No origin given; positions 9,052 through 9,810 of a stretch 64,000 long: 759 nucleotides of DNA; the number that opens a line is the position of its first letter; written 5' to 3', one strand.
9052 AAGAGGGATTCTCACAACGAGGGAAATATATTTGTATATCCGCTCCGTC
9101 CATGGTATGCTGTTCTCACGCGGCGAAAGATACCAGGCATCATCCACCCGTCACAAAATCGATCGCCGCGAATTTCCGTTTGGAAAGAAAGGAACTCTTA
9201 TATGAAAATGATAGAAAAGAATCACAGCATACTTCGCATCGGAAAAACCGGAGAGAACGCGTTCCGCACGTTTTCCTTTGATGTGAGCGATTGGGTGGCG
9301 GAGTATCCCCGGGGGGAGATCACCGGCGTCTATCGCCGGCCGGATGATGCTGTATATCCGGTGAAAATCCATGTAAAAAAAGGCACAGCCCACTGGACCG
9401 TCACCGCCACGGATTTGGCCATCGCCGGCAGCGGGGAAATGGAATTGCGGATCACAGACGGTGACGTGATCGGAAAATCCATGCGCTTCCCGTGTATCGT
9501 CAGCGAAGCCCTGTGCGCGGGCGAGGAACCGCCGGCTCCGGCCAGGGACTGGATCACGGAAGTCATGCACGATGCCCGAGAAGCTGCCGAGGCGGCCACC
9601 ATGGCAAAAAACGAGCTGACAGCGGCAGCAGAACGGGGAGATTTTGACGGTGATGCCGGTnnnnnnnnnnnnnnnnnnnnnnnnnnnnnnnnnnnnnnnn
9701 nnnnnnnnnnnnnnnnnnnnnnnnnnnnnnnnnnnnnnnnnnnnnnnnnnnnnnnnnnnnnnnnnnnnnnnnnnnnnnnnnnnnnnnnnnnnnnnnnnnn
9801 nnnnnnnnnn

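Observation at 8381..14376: Orphan repressor-fibre-lysis module: a phage-derived block with no virion, replication or integration genes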

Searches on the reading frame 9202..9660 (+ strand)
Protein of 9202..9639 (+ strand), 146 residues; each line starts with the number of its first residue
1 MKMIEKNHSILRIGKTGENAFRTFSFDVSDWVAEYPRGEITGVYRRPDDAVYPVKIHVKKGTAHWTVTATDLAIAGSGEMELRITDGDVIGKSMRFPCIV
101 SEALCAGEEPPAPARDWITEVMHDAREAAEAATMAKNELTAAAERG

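Call 43: find_homologous_proteins(query=window:9202-9639:+)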
Query seq(146 aa) (146 aa): 6 proteins with E <= 0.001 among 147 candidates.
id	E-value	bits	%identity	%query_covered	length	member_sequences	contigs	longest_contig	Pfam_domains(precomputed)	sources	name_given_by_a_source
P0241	1.9e-65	237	100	73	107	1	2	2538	-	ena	-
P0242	2.2e-50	188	62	100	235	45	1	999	-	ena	-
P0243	1.6e-48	182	61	100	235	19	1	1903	-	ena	-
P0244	1.7e-46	176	59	100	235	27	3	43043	-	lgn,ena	-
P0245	3.0e-45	172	58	100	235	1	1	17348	-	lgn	-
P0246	4.5e-12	64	75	30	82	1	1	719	-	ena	-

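Call 44: find_encoding_contigs(protein=P0244, flank=10000, max_places=4)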
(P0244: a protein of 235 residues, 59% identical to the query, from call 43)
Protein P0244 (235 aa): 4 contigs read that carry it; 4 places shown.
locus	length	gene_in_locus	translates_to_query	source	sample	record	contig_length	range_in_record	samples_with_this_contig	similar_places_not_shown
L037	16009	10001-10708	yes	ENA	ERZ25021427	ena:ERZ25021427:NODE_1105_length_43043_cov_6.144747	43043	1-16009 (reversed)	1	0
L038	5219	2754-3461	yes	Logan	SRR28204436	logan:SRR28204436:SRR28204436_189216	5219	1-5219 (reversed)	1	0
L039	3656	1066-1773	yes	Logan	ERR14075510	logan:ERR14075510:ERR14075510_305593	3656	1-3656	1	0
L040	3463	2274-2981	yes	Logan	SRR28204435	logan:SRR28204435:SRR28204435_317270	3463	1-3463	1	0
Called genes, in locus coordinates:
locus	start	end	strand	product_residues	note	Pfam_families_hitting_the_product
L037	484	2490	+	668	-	PF00933:Glyco_hydro_3, PF01915:Glyco_hydro_3_C, PF14310:Fn3-like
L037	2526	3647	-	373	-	PF00248:Aldo_ket_red, PF14697:Fer4_21 (faint), PF12838:Fer4_7 (weak), PF13183:Fer4_8, PF13187:Fer4_9, PF13237:Fer4_10 (weak), PF13484:Fer4_16 (faint), PF13534:Fer4_17, +1 more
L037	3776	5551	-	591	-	PF08439:Peptidase_M3_N, PF01432:Peptidase_M3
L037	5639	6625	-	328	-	PF02729:OTCace_N, PF00185:OTCace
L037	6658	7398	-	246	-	PF02463:SMC_N (faint), PF00005:ABC_tran, PF13304:AAA_21 (weak)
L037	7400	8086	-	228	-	PF00528:BPD_transp_1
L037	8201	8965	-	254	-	PF00497:SBP_bac_3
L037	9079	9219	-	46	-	-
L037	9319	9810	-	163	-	PF01381:HTH_3, PF12844:HTH_19 (weak), PF13560:HTH_31, PF00717:Peptidase_S24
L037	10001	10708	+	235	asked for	-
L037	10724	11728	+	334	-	-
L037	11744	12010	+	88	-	-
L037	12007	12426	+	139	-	-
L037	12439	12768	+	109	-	-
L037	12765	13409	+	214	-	PF01551:Peptidase_M23, PF00395:SLH (faint)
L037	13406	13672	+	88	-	-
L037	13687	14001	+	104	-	-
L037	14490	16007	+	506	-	?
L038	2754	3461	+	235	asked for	-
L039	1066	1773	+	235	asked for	-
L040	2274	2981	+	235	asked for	-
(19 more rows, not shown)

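Call 45: find_encoding_contigs(protein=P0245, flank=10000, max_places=3)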
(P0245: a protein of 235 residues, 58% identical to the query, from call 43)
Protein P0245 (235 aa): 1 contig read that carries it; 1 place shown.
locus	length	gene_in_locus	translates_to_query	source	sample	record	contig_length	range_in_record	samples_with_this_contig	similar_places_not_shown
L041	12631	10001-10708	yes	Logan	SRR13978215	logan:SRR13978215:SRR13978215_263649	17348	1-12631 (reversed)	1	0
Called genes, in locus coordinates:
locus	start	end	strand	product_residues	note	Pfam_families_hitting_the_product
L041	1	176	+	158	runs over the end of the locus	-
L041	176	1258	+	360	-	PF17482:Phage_sheath_1C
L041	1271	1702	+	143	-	PF09393:DUF2001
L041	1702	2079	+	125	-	-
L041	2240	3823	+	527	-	-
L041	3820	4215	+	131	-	-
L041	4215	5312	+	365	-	PF24032:YQBQ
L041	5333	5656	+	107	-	PF10844:DUF2577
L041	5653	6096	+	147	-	PF10934:Sheath_initiator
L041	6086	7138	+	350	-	PF04865:Baseplate_J, PF26078:Baseplate_J_M, PF26079:Baseplate_J_C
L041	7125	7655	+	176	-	PF10076:Phage_Mu_Gp48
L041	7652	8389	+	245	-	PF12571:Phage_tail_fib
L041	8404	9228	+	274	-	PF19789:DUF6273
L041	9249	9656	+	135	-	-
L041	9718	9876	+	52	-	-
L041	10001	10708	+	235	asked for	-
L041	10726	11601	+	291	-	-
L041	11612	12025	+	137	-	-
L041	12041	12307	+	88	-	-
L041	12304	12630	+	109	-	?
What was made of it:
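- On BppU-type baseplate anchor: The homologue lies downstream of baseplate genes in L041 (call 45).
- L041 shows the N-anchor domain downstream of the sheath, tube and baseplate genes of a contractile tail (call 45). It sits downstream of contractile-tail baseplate genes in L041 (call 45).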

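Call 51: find_related_loci(query=A5, collection=metagenome_contigs, flank=10000)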
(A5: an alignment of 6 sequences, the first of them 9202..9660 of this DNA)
Query A5 (153 aa) in metagenome_contigs; peptide patterns used: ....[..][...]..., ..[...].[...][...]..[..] (x = any residue, [..] = any of these).
367 stretches matched a pattern; 2 encode a relative of the query (tblastn E <= 1e-3); 2 distinct loci.
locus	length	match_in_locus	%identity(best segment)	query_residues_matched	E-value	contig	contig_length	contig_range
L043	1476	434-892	63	1-153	5e-65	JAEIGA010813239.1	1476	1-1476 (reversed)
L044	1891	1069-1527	62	1-153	2e-63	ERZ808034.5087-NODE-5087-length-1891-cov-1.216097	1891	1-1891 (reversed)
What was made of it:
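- Tried and rejected: JGI metagenome scan with the N-anchor: two short contigs only (call 51).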

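Call 81: find_related_loci(query=A7, collection=viral_contigs, flank=10000)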
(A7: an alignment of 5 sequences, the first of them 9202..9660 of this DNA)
Query A7 (153 aa) in viral_contigs; peptide patterns used: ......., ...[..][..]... (x = any residue, [..] = any of these).
93 stretches matched a pattern, but none encodes a relative of the query by tblastn (E <= 1e-3).

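Call 82: predict_structure(alignment_id=A7)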
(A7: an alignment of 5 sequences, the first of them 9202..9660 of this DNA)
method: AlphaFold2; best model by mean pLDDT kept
length: 153 residues; sequences in the alignment: 5
mean_pLDDT: 70.7   pTM: 0.59
mean pLDDT of the five models: 70.7, 69.5, 69.2, 68.3, 65.6
residues with pLDDT >= 90: 7; 70-90: 76; 50-70: 45; < 50: 25
segments of 3 or more residues with pLDDT < 50: 5-8, 17-19, 107-110, 115-119, 149-153
pLDDT, mean of each block of 10 residues (from residue 1): 52 58 83 89 86 86 82 81 84 85 55 51 57 67 55 43
secondary structure, 60 per line:
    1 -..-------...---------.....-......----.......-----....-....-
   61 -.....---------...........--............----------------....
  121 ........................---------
elements in order: E11-13 E23-27 H29-34 E39-45 E51-54 E56-59 E62-66 E76-86 E89-100 H117-144

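Call 84: search_protein_representatives(alignment_id=A7)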
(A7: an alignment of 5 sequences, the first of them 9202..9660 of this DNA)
Query: 5 sequences, 235 profile positions. Proteins with E-value up to 0.001 (for the whole library): 6737; up to 1e-10: 2934; up to 1e-30: 21. The best 150 are listed.
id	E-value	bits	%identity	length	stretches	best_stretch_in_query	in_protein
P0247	4.5e-127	438.7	-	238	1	1-235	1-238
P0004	7.6e-71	254.7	-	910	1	1-153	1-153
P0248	8.7e-54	198.9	-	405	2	5-132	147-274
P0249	9.6e-42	159.5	-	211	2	13-145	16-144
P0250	2.1e-38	148.5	-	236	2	13-136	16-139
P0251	4.2e-36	141.0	-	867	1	10-145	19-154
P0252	1.2e-34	136.2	-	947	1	4-153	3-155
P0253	4.6e-34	134.4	-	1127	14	172-204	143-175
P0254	4.6e-34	134.3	-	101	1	156-235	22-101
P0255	5.3e-34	134.1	-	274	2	115-235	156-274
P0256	1.3e-33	132.9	-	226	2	11-139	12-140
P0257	3.5e-33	131.4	-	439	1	11-136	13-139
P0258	8.7e-33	130.2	-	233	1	8-235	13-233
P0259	8.8e-33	130.1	-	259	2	4-137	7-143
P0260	9.9e-33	130.0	-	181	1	10-130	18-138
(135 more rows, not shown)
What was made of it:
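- The domain family is large and always N-terminal on variable fibres (6,737 cluster representatives, call 84).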

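Call 85: fold_search(model_id=the predicted structure, library=pdb)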
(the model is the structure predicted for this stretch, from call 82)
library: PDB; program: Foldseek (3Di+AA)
matches with E <= 10: 1855; with E <= 0.001: 7
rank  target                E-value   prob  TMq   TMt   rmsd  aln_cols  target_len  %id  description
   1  4v96_AH               1.9e-05  1.00  0.44  0.25  18.8       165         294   11  The structure of a 1.8 MDa viral genome injection device suggests alternative infection mechanisms (released 2014-07-09)
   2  4v96_AK               1.9e-05  1.00  0.40  0.24  18.9       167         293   11  The structure of a 1.8 MDa viral genome injection device suggests alternative infection mechanisms (released 2014-07-09)
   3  4v96_AB               3.8e-05  1.00  0.43  0.25  19.0       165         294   11  The structure of a 1.8 MDa viral genome injection device suggests alternative infection mechanisms (released 2014-07-09)
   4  4v96_AA               1.9e-04  1.00  0.44  0.25  10.3       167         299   12  The structure of a 1.8 MDa viral genome injection device suggests alternative infection mechanisms (released 2014-07-09)
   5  9m8o_Q                2.6e-04  1.00  0.43  0.42   9.4       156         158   10  Cryo-EM structure of bacteriophage NF5 baseplate (released 2025-12-17)
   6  9m8o_P                2.8e-04  1.00  0.48  0.47  15.2       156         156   10  Cryo-EM structure of bacteriophage NF5 baseplate (released 2025-12-17)
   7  6v8i_AN               5.3e-04  1.00  0.43  0.53   5.6       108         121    9  Composite atomic model of the Staphylococcus aureus phage 80alpha baseplate (released 2020-03-04)
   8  6v8i_AK               1.3e-03  1.00  0.42  0.36  12.7       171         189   10  Composite atomic model of the Staphylococcus aureus phage 80alpha baseplate (released 2020-03-04)
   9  2d7n_MODEL_1_A        2.1e-03  1.00  0.36  0.56  10.4       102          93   17  Solution structure of the 16th Filamin domain from human Filamin C (released 2006-05-24)
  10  4yfd_B                3.1e-03  1.00  0.39  0.21   4.8       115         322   10  Crystal structure PTP delta Ig1-Fn2 in complex with IL-1RAcP (released 2015-05-06)
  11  6v8i_AM               4.9e-03  1.00  0.41  0.50   6.6       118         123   13  Composite atomic model of the Staphylococcus aureus phage 80alpha baseplate (released 2020-03-04)
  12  3m86_B                7.5e-03  0.96  0.32  0.43   5.6       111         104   12  Crystal structure of the cysteine protease inhibitor, EhICP2, from Entamoeba histolytica (released 2011-02-02)
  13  6v8i_AJ               9.6e-03  0.99  0.42  0.39  15.0       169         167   12  Composite atomic model of the Staphylococcus aureus phage 80alpha baseplate (released 2020-03-04)
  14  2k7p_MODEL_1_A        1.2e-02  0.99  0.28  0.23   3.9        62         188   29  Filamin A Ig-like domains 16-17 (released 2009-07-07)
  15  6sdb_C                1.2e-02  0.96  0.31  0.45   5.4       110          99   18  Chimeric titin Z1Z2 functionalized with a KLER exogenous peptide from decorin (released 2019-09-18)
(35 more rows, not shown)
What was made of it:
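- The N-anchor has the BppU baseplate-protein fold (call 85).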
